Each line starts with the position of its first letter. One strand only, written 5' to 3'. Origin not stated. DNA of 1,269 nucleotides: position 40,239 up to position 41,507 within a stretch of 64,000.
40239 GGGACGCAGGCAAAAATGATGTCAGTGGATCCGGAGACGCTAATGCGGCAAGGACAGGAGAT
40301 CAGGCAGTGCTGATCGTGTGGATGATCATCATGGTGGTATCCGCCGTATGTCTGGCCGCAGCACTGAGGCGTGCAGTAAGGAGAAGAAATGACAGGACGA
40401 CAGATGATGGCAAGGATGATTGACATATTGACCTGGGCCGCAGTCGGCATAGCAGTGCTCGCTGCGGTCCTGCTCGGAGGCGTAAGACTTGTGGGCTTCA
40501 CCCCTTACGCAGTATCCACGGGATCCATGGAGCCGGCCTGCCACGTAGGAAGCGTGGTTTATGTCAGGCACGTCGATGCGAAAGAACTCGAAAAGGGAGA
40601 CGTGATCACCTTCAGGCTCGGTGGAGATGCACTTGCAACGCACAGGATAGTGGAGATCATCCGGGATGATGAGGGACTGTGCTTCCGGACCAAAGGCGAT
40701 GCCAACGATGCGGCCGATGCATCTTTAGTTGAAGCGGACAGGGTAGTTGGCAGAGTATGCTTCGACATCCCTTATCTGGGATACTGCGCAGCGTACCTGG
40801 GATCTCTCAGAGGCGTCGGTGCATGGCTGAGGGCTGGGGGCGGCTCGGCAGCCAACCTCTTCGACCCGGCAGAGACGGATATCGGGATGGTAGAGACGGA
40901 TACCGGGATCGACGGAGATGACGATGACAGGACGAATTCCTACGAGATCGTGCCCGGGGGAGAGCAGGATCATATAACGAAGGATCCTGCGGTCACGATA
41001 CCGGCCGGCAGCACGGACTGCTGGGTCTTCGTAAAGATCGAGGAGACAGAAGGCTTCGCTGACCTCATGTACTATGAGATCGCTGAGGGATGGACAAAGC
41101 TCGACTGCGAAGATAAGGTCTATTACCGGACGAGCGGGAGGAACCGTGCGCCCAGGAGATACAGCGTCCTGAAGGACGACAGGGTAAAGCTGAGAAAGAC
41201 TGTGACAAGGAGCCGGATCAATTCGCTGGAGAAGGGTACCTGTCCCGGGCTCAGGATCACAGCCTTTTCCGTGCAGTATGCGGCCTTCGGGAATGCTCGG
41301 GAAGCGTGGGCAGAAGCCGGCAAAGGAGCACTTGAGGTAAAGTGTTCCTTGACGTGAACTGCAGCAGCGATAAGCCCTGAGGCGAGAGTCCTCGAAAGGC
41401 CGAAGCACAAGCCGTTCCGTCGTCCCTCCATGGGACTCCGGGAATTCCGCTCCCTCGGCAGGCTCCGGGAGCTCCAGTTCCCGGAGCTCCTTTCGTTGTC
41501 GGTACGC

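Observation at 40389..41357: SipW signal peptidase fused to a copy of its presumed substrate domain through a SipW-type cleavage-like motif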

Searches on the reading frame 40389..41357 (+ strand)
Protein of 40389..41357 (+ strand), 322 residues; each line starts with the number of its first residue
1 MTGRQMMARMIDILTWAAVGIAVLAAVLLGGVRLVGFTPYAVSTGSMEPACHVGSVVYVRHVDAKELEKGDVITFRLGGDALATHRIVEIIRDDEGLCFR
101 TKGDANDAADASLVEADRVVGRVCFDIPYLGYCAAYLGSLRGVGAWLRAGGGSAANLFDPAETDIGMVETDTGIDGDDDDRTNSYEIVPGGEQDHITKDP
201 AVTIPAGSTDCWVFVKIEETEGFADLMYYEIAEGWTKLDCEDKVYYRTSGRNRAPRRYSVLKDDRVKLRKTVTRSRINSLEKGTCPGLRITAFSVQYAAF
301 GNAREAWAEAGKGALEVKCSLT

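Call 3: search_protein_families(library=pfam, proteins=[window:40389-41357:+], max_evalue=0.1)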
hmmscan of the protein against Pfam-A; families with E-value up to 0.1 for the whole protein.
window:40389-41357:+ (322 aa): 2 families
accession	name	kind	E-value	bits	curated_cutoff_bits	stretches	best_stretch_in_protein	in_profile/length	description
PF10502.14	Peptidase_S26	-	1.8e-06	28.5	22.9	1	20-77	6-65/168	Signal peptidase, peptidase S26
PF00717.28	Peptidase_S24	-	0.036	14.2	23.3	1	42-86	40-81/116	Peptidase S24-like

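Call 4: search_protein_families(library=ncbifam, proteins=[window:40389-41357:+], max_evalue=0.1)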
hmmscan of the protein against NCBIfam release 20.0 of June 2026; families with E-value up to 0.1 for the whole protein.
window:40389-41357:+ (322 aa): 3 families
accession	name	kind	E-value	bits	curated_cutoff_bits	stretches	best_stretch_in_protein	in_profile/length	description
NF046067.1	SigPepSipWBacil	equivalog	6e-29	101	190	1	23-143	24-146/189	signal peptidase I SipW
TIGR02228.1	sigpep_I_arch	equivalog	3.8e-26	91.8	51.85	1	19-136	10-132/158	signal peptidase I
TIGR02227.1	sigpep_I_bact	equivalog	8e-07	29.1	47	1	21-87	4-74/162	signal peptidase I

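Call 7: find_homologous_proteins(query=window:40389-41357:+, max_evalue=0.001)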
Query window:40389-41357:+ (322 aa): 2504 proteins with E <= 0.001 among 8000 candidates; the best 120 are listed.
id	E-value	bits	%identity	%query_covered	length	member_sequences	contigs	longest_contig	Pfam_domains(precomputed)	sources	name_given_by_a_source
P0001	2.6e-192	656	94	96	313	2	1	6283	PF10502.15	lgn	-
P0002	5.3e-179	612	88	97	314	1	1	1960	PF10502.15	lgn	-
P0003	6.3e-144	497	71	95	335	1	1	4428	PF10502.15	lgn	-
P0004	2.5e-41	160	46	32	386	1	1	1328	PF10502.15,PF12389.14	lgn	-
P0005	1.7e-39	154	54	36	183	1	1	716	PF10502.15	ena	-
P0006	1.0e-38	151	55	43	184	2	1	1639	PF10502.15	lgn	-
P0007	9.1e-38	148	53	43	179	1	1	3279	PF10502.15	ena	-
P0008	3.9e-37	146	59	34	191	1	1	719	PF10502.15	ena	-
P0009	1.1e-36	145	51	43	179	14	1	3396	PF10502.15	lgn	-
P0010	1.7e-36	144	50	45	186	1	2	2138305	PF10502.15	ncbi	-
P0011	2.0e-36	144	50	48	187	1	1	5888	PF10502.15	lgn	-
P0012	2.5e-36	144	57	32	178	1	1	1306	PF10502.15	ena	-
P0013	2.7e-36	143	51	46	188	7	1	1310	PF10502.15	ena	-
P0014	3.8e-36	143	48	48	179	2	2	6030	PF10502.15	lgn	-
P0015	4.2e-36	143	52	43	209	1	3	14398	PF10502.15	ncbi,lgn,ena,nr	ncbi:MAG: signal peptidase I [Lachnospiraceae bacterium]|nr:signal peptidase I [Lachnospiraceae bact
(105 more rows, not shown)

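Call 9: search_protein_families(library=pfam, proteins=[P0004], max_evalue=10)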
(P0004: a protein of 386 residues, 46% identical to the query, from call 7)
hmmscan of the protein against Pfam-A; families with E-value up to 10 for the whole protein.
P0004 (386 aa): 7 families
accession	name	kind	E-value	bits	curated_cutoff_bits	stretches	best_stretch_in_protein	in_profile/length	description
PF12389.13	Peptidase_M73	-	6.7e-06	26.5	22.5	1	202-267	2-67/196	Camelysin metallo-endopeptidase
PF10502.14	Peptidase_S26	-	9.7e-06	26.1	22.9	1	17-90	5-82/168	Signal peptidase, peptidase S26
PF00717.28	Peptidase_S24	-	0.015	15.5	23.3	1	38-80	38-77/116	Peptidase S24-like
PF01292.26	Ni_hydr_CYTB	-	0.058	13.6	30.1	1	149-227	46-123/179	Prokaryotic cytochrome b561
PF13786.12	DUF4179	-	0.075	13.9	30.1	1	198-250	2-55/94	Domain of unknown function (DUF4179)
PF15281.11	Consortin_C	-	0.099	13.1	30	1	203-249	54-100/114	Consortin C-terminus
PF09716.15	ETRAMP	-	7.9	7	29.1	1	189-224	36-71/81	Malarial early transcribed membrane protein (ETRAMP)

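Call 10: search_protein_families(library=ncbifam, proteins=[P0004], max_evalue=10)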
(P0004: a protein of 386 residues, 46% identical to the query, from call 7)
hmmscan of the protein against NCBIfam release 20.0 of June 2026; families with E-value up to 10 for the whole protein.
P0004 (386 aa): 10 families
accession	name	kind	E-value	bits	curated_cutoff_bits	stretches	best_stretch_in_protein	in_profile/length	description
NF046067.1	SigPepSipWBacil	equivalog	1e-32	113.3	190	1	13-157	15-159/189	signal peptidase I SipW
TIGR02228.1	sigpep_I_arch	equivalog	2e-29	102.5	51.85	1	7-156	2-151/158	signal peptidase I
TIGR04088.1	cognate_SipW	domain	2.8e-07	30.5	19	1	212-244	3-34/34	SipW-dependent-type signal peptide-containing protein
TIGR02227.1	sigpep_I_bact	equivalog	5.6e-07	29.6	47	1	18-89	3-78/162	signal peptidase I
TIGR04090.1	exp_by_SipW_IV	subfamily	9.7e-07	28.8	60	1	203-292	1-84/241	BsaA family SipW-dependent biofilm matrix protein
NF046066.1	BioflmMtrxTasA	equivalog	5e-05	22.9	450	1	201-293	2-95/264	biofilm matrix protein TasA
NF045739.1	MPN157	domain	0.011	15.7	150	1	3-51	17-60/141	MPN157 family protein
TIGR02908.1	CoxD_Bacillus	equivalog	0.16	11.9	117.85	1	194-221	17-44/110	cytochrome c oxidase subunit IVB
NF045849.1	ICE_MMCAP2_0565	equivalog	0.3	10.8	40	2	192-218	43-69/80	Mbov_0395 family pilin-like conjugal transfer protein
NF033218.1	anchor_AmaP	equivalog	0.42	10.4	55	1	206-286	48-129/166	alkaline shock response membrane anchor protein AmaP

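Call 12: find_encoding_contigs(protein=P0004, flank=5000, max_places=3)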
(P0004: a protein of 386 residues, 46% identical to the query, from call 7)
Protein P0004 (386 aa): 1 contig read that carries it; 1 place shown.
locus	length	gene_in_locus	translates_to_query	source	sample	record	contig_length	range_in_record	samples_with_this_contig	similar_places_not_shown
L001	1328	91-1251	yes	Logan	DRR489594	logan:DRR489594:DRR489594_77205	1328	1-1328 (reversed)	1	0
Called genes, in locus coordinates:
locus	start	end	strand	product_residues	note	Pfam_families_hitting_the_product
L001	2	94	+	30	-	?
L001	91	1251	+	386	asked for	PF10502:Peptidase_S26 (weak), PF12389:Peptidase_M73 (weak)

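Call 15: find_encoding_contigs(protein=P0001, flank=8000, max_places=3)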
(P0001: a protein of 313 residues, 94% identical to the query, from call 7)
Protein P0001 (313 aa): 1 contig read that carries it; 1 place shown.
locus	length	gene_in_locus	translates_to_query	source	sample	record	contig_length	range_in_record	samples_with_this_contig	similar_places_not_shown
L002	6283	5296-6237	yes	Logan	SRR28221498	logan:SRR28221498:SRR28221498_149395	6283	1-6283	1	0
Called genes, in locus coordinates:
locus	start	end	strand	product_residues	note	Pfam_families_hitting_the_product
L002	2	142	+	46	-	?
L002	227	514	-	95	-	PF12844:HTH_19, PF13560:HTH_31, PF01381:HTH_3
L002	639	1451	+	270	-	PF00072:Response_reg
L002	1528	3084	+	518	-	PF02368:Big_2, PF26918:Ig_Eae (weak)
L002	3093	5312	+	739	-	PF12892:FctA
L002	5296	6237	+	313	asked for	PF10502:Peptidase_S26 (weak)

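Call 16: find_encoding_contigs(protein=P0003, flank=8000, max_places=3)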
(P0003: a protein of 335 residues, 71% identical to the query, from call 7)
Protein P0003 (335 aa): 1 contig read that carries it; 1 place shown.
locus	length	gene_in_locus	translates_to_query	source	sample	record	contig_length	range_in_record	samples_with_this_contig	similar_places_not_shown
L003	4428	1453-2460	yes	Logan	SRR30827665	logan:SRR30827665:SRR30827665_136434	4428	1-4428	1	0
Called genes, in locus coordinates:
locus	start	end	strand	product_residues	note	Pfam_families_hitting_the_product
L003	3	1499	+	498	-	?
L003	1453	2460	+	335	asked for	PF10502:Peptidase_S26 (weak)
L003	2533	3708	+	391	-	PF00465:Fe-ADH, PF13685:Fe-ADH_2, PF25137:ADH_Fe_C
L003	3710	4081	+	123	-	-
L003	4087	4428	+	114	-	?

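Call 29: search_protein_representatives(alignment_id=A1)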
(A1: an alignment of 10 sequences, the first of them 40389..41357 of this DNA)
Query: 10 sequences, 303 profile positions. Proteins with E-value up to 0.001 (for the whole library): 35831; up to 1e-10: 19440; up to 1e-30: 927. The best 150 are listed.
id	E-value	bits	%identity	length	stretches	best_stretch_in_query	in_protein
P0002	1.7e-153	526.9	-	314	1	3-302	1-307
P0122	7.7e-71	255.5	-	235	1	2-155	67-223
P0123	4.3e-68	246.5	-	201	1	2-155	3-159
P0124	1.6e-66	241.3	-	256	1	2-155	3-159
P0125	2.1e-66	240.9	-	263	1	1-155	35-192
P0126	9.5e-66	238.8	-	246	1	3-155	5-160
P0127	1.1e-65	238.6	-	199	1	3-150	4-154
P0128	1.8e-65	237.8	-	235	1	1-139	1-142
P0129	1.9e-63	231.2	-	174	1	2-155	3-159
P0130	1.6e-62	228.2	-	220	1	2-153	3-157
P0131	1.8e-62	228.0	-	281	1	4-155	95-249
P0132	1.9e-62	227.9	-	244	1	2-163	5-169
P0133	3.6e-62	227.0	-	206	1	4-139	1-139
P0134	4.2e-62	226.8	-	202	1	25-155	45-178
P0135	4.7e-62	226.7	-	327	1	1-155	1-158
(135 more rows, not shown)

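Call 34: predict_structure(alignment_id=A1)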
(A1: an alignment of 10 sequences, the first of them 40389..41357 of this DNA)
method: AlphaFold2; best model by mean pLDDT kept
length: 322 residues; sequences in the alignment: 10
mean_pLDDT: 58.7   pTM: 0.43
mean pLDDT of the five models: 58.7, 57.4, 57.3, 52.9, 49.7
residues with pLDDT >= 90: 6; 70-90: 99; 50-70: 115; < 50: 102
segments of 3 or more residues with pLDDT < 50: 30-33, 105-107, 128-198, 281-284, 313-322
pLDDT, mean of each block of 10 residues (from residue 1): 52 51 54 58 53 62 82 70 76 83 56 78 60 30 30 25 33 28 38 46 67 76 75 89 84 76 70 57 56 65 73 34 24
secondary structure, 60 per line:
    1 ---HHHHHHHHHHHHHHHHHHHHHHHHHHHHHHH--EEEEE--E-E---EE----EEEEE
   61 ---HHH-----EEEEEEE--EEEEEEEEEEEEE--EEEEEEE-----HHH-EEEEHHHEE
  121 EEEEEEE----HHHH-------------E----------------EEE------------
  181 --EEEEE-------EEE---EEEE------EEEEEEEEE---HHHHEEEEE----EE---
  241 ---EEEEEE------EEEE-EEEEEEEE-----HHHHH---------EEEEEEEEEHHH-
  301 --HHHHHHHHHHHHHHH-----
elements in order: H4-34 E37-41 E56-60 E72-78 E81-93 E96-102 E112-115 E119-127 H132-135 E166-168 E183-187 E195-197 E201-204 E211-219 H223-226 E227-231 E244-249 E256-259 E261-268 H274-278 E288-296 H303-317

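Call 44: find_encoding_contigs(protein=P0002, flank=8000, max_places=3)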
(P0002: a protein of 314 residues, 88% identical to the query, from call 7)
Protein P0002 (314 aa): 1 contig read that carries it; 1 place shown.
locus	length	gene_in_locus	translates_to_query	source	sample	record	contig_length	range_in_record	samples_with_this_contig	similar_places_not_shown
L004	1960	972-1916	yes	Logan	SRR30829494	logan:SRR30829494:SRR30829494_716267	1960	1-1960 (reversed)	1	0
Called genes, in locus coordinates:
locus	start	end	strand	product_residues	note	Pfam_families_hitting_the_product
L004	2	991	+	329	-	?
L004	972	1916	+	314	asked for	PF10502:Peptidase_S26 (weak)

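Call 46: find_related_loci(query=window:40389-41354:+, collection=genome_contigs, flank=10000)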
Query window:40389-41354:+ (322 aa) in genome_contigs; peptide patterns used: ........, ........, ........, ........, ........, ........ (x = any residue, [..] = any of these).
111 stretches matched a pattern, but none encodes a relative of the query by tblastn (E <= 1e-3).

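Call 49: find_related_loci(query=A5, collection=genome_contigs, flank=10000)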
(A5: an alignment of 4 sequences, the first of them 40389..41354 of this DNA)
Query A5 (322 aa) in genome_contigs; peptide patterns used: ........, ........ (x = any residue, [..] = any of these).
599 stretches matched a pattern (row limit reached: there are more); 585 encode a relative of the query (tblastn E <= 1e-3); the best 80 are kept; 80 distinct loci.
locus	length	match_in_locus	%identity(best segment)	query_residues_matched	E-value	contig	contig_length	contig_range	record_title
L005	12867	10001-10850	52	4-213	9e-42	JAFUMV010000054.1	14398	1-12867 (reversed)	MAG: Lachnospiraceae bacterium isolate RGIG4638 Roe_deer_Rectum-4__c164123, whole genome shotgun sequence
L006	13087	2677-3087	50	9-142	1e-37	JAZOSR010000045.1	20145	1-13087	MAG: Eubacteriales bacterium isolate T1900045543_YK20190237.MAGScoT_cleanbin_000016 SGB_7831_k141_1057792, whole genome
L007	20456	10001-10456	44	142-296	1e-36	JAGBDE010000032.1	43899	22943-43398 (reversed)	MAG: Clostridia bacterium isolate RGIG9011 Water_deer_Rectum-3__c313000, whole genome shotgun sequence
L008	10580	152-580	45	12-151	1e-36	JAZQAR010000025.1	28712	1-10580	MAG: Eubacteriales bacterium isolate T1900044642_TS20190108.MAGScoT_cleanbin_000069 SGB_1287_k141_2041707, whole genome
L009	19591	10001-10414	48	5-142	3e-36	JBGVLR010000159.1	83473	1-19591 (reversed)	MAG: Acetatifactor sp. isolate fecal_MAG_277 fecal_MAG_277_contig_0159, whole genome shotgun sequence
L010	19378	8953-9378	49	5-143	2e-36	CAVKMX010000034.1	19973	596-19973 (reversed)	Clostridium sp. CAG:302 isolate H07659-L1_cleanbin_000026 genome assembly, contig: Spades_H07659-L1_contig_1525, whole g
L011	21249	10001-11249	43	4-308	6e-36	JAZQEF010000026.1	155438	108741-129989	MAG: Feifaniaceae bacterium isolate T1900044635_TS20190101.MAGScoT_cleanbin_000010 SGB_1128_k141_676185, whole genome sh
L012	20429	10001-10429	50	12-151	7e-36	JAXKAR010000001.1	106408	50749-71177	MAG: Emergencia sp. isolate DOME_MAG_8489 8489_D0104_k141_1659, whole genome shotgun sequence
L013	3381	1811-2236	48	12-150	2e-35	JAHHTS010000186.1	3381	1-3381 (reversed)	MAG: Oscillospiraceae bacterium isolate MAG088 MAG088_187, whole genome shotgun sequence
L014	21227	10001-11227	48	9-307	2e-34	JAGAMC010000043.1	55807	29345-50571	MAG: Oscillospiraceae bacterium isolate RGIG8567 Water_deer_Cecum-3__c600271, whole genome shotgun sequence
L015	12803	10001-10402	51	12-142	2e-35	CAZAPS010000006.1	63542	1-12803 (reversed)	MAG TPA_asm: uncultured Oscillospiraceae bacterium isolate binchicken_co59_824 genome assembly, contig: NODE_589_length_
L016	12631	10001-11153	46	7-307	2e-35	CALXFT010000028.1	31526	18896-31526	MAG: uncultured Oscillospiraceae bacterium isolate BRZ_EP__bin67 genome assembly, contig: BRZ_EP__NODE_2529_length_31526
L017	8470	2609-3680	50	24-296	2e-35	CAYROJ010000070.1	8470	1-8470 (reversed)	MAG TPA_asm: uncultured Oscillospiraceae bacterium isolate SRP350583_co2_5 genome assembly, contig: NODE_12776_length_84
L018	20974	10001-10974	47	4-213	2e-35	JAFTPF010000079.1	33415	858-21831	MAG: Clostridia bacterium isolate RGIG4024 Roe_deer_Cecum-5__c315714, whole genome shotgun sequence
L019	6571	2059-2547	41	142-308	4e-35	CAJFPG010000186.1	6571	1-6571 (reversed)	Candidatus Geddesella stercoravicola isolate Coassembly_mag_563 genome assembly, contig: MAGpy_11413_min2k_bin_563_fak87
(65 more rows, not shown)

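Call 76: find_encoding_contigs(protein=window:40389-41354:+, flank=3000, max_places=4)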
Protein window:40389-41354:+ (322 aa): no gene with exactly this product is on record in the collection.

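Call 77: find_encoding_contigs(protein=window:40407-41354:+, flank=3000, max_places=4)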
Protein window:40407-41354:+ (316 aa): no gene with exactly this product is on record in the collection.
